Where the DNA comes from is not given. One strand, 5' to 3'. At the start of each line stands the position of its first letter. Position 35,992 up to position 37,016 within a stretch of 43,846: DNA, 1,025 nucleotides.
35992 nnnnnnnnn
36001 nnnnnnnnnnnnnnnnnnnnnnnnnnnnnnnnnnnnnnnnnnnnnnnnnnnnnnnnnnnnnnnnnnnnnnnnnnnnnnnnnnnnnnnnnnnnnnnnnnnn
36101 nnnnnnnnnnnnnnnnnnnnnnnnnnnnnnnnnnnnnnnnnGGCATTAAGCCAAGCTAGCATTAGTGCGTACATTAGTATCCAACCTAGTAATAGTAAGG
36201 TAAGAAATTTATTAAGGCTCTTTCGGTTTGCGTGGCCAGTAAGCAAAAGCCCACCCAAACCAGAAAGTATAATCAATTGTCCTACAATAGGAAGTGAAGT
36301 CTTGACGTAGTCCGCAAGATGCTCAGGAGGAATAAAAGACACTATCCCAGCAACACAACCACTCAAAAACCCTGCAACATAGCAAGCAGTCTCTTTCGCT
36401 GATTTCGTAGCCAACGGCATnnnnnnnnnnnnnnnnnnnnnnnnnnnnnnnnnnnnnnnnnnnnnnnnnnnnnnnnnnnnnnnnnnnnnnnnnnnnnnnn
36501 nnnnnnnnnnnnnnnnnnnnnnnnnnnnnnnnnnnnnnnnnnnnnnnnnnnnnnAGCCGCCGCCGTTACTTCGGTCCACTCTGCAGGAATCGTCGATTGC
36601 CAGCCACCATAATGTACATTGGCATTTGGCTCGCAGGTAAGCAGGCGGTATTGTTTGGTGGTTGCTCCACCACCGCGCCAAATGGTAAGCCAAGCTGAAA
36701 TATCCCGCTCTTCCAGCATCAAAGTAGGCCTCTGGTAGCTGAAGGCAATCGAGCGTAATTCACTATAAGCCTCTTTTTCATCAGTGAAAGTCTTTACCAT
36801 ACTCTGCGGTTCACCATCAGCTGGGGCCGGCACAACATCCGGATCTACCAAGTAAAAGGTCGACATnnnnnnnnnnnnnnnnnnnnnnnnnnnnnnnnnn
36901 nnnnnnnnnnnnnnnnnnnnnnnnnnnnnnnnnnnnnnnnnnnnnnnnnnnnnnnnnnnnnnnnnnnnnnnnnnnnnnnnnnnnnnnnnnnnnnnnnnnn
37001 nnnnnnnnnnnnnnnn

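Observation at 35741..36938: Low-GC islet between uvrA and spoT: three self-contained cassettes with a triplicated promoter/leader, twin terminators, and two unrecognised MSTFYL paralogs flanking a 3-TM protein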

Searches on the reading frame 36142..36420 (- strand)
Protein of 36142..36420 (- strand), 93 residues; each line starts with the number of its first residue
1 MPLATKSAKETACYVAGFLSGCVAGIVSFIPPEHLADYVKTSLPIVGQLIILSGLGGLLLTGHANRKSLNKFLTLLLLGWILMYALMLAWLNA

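Call 7: search_protein_families(library=pfam, proteins=[window:36142-36420:-], max_evalue=1)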
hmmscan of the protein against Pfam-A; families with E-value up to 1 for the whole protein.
window:36142-36420:- (93 aa): 1 family
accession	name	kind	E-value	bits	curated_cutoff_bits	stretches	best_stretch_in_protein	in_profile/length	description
PF07690.21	MFS_1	-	0.0098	15.3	33.4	1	14-91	208-288/347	Major Facilitator Superfamily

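Call 11: search_protein_families(library=ncbifam, proteins=[window:36142-36420:-], max_evalue=1)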
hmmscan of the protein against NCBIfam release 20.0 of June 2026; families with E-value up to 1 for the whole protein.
window:36142-36420:- (93 aa): 0 families

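Call 12: search_protein_families(library=phrogs, proteins=[window:36142-36420:-], max_evalue=1)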
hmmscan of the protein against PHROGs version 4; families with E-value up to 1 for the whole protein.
window:36142-36420:- (93 aa): 1 family
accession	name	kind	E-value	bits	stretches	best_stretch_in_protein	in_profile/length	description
phrog_2344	-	unknown function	0.21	12.2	1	33-88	55-109/162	-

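Call 13: search_protein_families(library=padloc, proteins=[window:36142-36420:-], max_evalue=1)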
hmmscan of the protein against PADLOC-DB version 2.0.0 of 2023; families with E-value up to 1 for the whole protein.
window:36142-36420:- (93 aa): 0 families

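Call 16: find_homologous_proteins(query=window:36142-36420:-, max_evalue=0.01)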
Query window:36142-36420:- (93 aa): 1 proteins with E <= 0.01 among 29 candidates.
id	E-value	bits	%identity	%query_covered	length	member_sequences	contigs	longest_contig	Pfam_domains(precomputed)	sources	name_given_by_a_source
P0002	3.8e-53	195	100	100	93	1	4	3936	-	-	-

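Call 55: search_dna_similar(query=window:36142-36420:-, collection=phages, mode=protein, max_evalue=1, max_rows=8)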
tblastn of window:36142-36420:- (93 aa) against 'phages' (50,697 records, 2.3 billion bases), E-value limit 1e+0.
No match.

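Call 65: search_solved_structures(query=window:36142-36420:-, max_evalue=10)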
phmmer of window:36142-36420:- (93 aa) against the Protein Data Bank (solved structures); distinct sequences matched with E-value up to 10: 0.

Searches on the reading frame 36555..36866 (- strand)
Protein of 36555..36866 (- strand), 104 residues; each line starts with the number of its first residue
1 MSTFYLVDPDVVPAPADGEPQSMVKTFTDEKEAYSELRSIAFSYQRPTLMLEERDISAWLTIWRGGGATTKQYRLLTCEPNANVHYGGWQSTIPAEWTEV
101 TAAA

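Call 7: search_protein_families(library=pfam, proteins=[window:36555-36866:-], max_evalue=1)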
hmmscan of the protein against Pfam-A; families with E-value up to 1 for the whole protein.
window:36555-36866:- (104 aa): 0 families

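Call 11: search_protein_families(library=ncbifam, proteins=[window:36555-36866:-], max_evalue=1)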
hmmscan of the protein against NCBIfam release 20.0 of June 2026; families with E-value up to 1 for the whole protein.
window:36555-36866:- (104 aa): 0 families

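Call 12: search_protein_families(library=phrogs, proteins=[window:36555-36866:-], max_evalue=1)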
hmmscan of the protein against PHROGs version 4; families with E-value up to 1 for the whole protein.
window:36555-36866:- (104 aa): 1 family
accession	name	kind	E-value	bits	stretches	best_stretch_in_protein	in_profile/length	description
phrog_10405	-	head and packaging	0.015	16.4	0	67-99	28-60/124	virion structural protein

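Call 13: search_protein_families(library=padloc, proteins=[window:36555-36866:-], max_evalue=1)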
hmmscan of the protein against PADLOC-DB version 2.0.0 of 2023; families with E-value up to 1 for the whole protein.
window:36555-36866:- (104 aa): 0 families

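Call 15: find_homologous_proteins(query=window:36555-36866:-, max_evalue=0.01)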
Query window:36555-36866:- (104 aa): 1 proteins with E <= 0.01 among 2 candidates.
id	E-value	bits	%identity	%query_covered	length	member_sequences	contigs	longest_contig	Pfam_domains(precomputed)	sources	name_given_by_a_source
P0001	4.1e-65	234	100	100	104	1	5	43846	-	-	-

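Call 18: find_encoding_contigs(protein=P0001, flank=10000, max_places=10)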
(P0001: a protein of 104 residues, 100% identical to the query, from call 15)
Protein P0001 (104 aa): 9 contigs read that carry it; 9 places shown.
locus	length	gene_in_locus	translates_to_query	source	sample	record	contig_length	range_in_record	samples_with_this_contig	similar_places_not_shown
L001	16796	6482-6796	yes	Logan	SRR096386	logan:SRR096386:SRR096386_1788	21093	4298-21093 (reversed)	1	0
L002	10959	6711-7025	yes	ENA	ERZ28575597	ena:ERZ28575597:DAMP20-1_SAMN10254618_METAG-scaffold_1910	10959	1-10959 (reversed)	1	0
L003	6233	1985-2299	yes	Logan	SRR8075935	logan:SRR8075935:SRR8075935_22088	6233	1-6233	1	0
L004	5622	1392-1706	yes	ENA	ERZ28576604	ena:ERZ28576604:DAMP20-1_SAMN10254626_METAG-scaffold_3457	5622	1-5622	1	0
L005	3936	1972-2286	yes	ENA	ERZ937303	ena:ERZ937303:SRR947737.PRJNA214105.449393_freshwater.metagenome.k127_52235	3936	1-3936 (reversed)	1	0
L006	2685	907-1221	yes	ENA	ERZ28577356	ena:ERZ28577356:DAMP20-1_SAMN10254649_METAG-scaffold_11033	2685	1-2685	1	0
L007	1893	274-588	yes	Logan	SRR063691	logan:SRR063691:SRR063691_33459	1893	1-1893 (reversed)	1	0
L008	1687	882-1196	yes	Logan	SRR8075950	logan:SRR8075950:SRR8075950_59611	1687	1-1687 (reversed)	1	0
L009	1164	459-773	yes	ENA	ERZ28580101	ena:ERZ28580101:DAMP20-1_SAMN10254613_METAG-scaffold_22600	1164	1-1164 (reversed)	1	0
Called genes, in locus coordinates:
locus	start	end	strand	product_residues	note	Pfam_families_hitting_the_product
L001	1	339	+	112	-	?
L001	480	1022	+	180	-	PF02576:RimP_N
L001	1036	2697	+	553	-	PF08529:NusA_N, PF00575:S1 (weak), PF13184:KH_NusA_1st, PF26594:KH_NusA_2nd, PF14520:HHH_5 (weak)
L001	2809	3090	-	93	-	PF03658:Ub-RnfH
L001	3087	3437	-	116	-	PF01648:ACPS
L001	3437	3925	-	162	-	PF09835:DUF2062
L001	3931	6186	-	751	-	PF01966:HD, PF13328:HD_4, PF04607:RelA_SpoT, PF02824:TGS, PF19296:RelA_AH, PF28438:RelA_RIS, PF13291:ACT_4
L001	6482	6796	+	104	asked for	-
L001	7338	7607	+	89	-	-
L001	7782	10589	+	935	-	PF00005:ABC_tran (faint), PF02463:SMC_N (faint), PF13555:AAA_29 (faint), PF20703:nSTAND1 (faint), PF17760:UvrA_inter, PF00684:DnaJ_CXXCXGXG (faint), PF17755:UvrA_DNA-bind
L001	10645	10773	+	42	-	-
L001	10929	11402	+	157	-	PF00011:HSP20, PF17886:ArsA_HSP20 (weak)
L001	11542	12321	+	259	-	PF00672:HAMP (weak), PF00990:GGDEF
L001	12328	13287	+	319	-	PF01578:Cytochrom_C_asm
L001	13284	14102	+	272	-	PF13174:TPR_6 (faint), PF13512:TPR_18, PF13525:YfiO, PF07719:TPR_2 (faint), PF13428:TPR_14 (faint), PF13432:TPR_16 (faint), PF14559:TPR_19 (faint)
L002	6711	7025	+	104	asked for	-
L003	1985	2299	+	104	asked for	-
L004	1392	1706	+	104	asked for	-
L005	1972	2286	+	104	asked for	-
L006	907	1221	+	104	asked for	-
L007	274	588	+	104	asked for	-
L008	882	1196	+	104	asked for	-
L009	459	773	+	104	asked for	-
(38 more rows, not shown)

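Call 26: search_protein_representatives(alignment_id=A2)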
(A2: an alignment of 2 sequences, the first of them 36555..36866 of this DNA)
Query: 2 sequences, 105 profile positions. Proteins with E-value up to 0.001 (for the whole library): 4; up to 1e-10: 2; up to 1e-30: 2. The best 4 are listed.
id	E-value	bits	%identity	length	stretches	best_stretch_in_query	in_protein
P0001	4.9e-55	200.1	-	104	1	1-105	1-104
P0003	5.2e-41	155.0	-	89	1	1-105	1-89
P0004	9.9e-05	38.4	-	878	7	55-95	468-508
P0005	5.5e-04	36.0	-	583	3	66-90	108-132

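Call 29: search_protein_families(library=pfam, proteins=[P0004, P0005], max_evalue=0.01)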
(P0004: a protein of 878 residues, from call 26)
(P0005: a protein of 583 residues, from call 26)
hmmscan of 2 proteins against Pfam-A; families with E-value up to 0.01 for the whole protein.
P0004 (878 aa): 2 families
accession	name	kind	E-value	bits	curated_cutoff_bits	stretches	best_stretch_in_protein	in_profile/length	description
PF16967.11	TcfC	-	4.5e-08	33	29.4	0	633-649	37-53/68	E-set like domain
PF02740.20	Colipase_C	-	0.0029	18.2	23.7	0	719-750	8-39/44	Colipase, C-terminal domain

P0005 (583 aa): 13 families
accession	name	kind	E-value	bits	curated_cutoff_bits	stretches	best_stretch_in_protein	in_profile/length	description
PF01183.26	Glyco_hydro_25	-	2.5e-15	57.7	27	1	448-555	1-95/180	Glycosyl hydrolases family 25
PF00041.27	fn3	-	5.6e-11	42.9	25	0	198-229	47-76/84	Fibronectin type III domain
PF13004.13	BACON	-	4.6e-10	39.8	25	1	379-436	3-60/61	Putative binding domain, N-terminal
PF25059.1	FN3_DSCAM-DSCAML_C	-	1.8e-09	38.2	39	0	202-242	45-83/89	DSCAM/DSCAML C-terminal Fn3-like domain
PF16656.11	Pur_ac_phosph_N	-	5.2e-08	33.8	30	1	145-238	2-93/93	Purple acid Phosphatase, N-terminal domain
PF19190.6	BACON_2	-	2.8e-07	30.8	25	1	348-438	2-93/94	Viral BACON domain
PF16974.11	NAR2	-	4.4e-07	30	26.6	0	198-234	89-126/142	High-affinity nitrate transporter accessory, Ig-like domain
PF16655.11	PhoD_N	-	1.6e-06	29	30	0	200-223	57-80/90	PhoD-like phosphatase, N-terminal domain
PF23376.1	Fn3_VIN3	-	5.5e-05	24.1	33.9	0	103-138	62-96/99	VIN3-like, fibronectin type-III domain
PF06486.16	DUF1093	-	0.00028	21.9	26.3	0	106-126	24-44/81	Protein of unknown function (DUF1093)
PF10179.15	NDNF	-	0.00044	20.8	27.3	0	102-126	90-114/127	Neuron-derived neurotrophic factor, first Fn(III) domain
PF11350.14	DUF3152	-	0.004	17.2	25.1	0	107-142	25-60/206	Protein of unknown function (DUF3152)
PF19266.4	CIS_tube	-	0.0062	16.7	27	0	157-196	19-58/158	Contractile injection system tube protein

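Call 36: predict_structure(alignment_id=A2)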
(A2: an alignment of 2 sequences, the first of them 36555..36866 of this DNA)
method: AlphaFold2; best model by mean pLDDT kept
length: 104 residues; sequences in the alignment: 2
mean_pLDDT: 50.0   pTM: 0.38
mean pLDDT of the five models: 50.0, 49.9, 48.8, 48.2, 45.9
residues with pLDDT >= 90: 0; 70-90: 0; 50-70: 55; < 50: 49
segments of 3 or more residues with pLDDT < 50: 8-24, 52-69, 98-104
pLDDT, mean of each block of 10 residues (from residue 1): 49 38 50 59 50 41 46 61 62 52 30
secondary structure, 60 per line:
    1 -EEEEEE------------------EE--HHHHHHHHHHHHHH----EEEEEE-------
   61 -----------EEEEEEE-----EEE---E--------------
elements in order: E2-7 H30-43 E48-53 E72-78 E84-86

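Call 53: search_dna_similar(query=window:36555-36866:-, collection=phages, mode=protein, max_evalue=1, max_rows=8)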
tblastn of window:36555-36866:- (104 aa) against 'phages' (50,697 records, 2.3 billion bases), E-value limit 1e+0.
No match.

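Call 56: find_related_loci(query=A2, collection=viral_contigs, flank=5000)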
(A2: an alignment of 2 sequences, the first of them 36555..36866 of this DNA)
Query A2 (104 aa) in viral_contigs; peptide patterns used: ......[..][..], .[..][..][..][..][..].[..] (x = any residue, [..] = any of these).
163 stretches matched a pattern, but none encodes a relative of the query by tblastn (E <= 1e-3).

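Call 57: find_related_loci(query=A2, collection=metagenome_contigs, flank=6000)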
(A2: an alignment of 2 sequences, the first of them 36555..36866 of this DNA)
Query A2 (104 aa) in metagenome_contigs; peptide patterns used: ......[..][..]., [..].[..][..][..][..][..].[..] (x = any residue, [..] = any of these).
179 stretches matched a pattern, but none encodes a relative of the query by tblastn (E <= 1e-3).

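Call 64: search_solved_structures(query=A2, max_evalue=10)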
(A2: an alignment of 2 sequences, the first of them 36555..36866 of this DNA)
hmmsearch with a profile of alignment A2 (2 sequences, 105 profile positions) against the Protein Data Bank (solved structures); distinct sequences matched with E-value up to 10: 0.
